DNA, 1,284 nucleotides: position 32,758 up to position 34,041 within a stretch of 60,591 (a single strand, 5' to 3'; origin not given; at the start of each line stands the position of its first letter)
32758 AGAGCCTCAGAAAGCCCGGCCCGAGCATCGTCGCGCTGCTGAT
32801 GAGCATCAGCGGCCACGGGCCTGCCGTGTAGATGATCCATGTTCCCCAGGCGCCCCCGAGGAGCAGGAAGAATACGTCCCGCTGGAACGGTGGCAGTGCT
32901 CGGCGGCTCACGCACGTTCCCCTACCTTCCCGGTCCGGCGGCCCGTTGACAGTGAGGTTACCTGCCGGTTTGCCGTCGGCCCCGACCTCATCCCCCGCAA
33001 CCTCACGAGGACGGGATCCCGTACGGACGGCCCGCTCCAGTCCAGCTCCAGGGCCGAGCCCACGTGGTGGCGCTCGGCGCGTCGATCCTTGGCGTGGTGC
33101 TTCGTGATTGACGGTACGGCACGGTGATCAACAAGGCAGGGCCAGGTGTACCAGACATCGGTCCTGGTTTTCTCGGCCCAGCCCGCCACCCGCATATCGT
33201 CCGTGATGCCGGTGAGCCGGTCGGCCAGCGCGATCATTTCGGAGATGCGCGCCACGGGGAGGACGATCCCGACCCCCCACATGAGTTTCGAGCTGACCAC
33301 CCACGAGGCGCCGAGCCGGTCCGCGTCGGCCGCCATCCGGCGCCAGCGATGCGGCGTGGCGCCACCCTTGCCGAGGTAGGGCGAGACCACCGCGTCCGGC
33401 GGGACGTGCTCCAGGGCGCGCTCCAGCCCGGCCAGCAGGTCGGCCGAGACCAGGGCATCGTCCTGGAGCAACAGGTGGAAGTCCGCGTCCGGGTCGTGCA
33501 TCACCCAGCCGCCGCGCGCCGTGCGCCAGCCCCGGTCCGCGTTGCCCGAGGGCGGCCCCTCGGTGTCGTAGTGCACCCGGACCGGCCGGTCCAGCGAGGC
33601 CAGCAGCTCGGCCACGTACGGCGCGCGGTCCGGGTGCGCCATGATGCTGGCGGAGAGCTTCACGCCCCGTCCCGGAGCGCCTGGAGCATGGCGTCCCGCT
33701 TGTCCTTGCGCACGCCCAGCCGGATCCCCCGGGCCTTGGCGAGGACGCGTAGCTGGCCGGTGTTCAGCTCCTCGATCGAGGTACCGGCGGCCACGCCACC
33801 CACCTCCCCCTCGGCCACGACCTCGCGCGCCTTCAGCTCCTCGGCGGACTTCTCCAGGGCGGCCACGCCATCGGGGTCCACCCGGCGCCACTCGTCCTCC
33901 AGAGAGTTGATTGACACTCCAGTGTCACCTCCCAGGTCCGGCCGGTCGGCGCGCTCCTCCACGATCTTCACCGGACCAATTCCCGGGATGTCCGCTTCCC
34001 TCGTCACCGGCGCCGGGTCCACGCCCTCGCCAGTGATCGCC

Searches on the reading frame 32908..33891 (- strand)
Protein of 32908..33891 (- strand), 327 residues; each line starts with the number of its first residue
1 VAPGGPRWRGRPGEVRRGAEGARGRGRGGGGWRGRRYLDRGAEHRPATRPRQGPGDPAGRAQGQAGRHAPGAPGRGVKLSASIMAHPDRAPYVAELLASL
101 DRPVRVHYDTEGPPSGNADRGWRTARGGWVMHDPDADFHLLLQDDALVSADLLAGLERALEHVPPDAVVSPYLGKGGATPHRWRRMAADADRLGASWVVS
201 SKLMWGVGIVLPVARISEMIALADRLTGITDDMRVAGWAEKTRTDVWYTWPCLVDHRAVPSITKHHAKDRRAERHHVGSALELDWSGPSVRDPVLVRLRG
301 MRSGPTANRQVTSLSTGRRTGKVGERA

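Call 37: search_protein_families(library=phrogs, proteins=[window:32908-33891:-], max_evalue=0.00001)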
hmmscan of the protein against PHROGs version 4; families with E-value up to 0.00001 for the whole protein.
window:32908-33891:- (327 aa): 1 family
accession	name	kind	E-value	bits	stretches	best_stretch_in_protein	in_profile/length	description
phrog_854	-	moron, auxiliary metabolic gene and host takeover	6.5e-42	144.7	1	79-285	3-204/211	glucosyltransferase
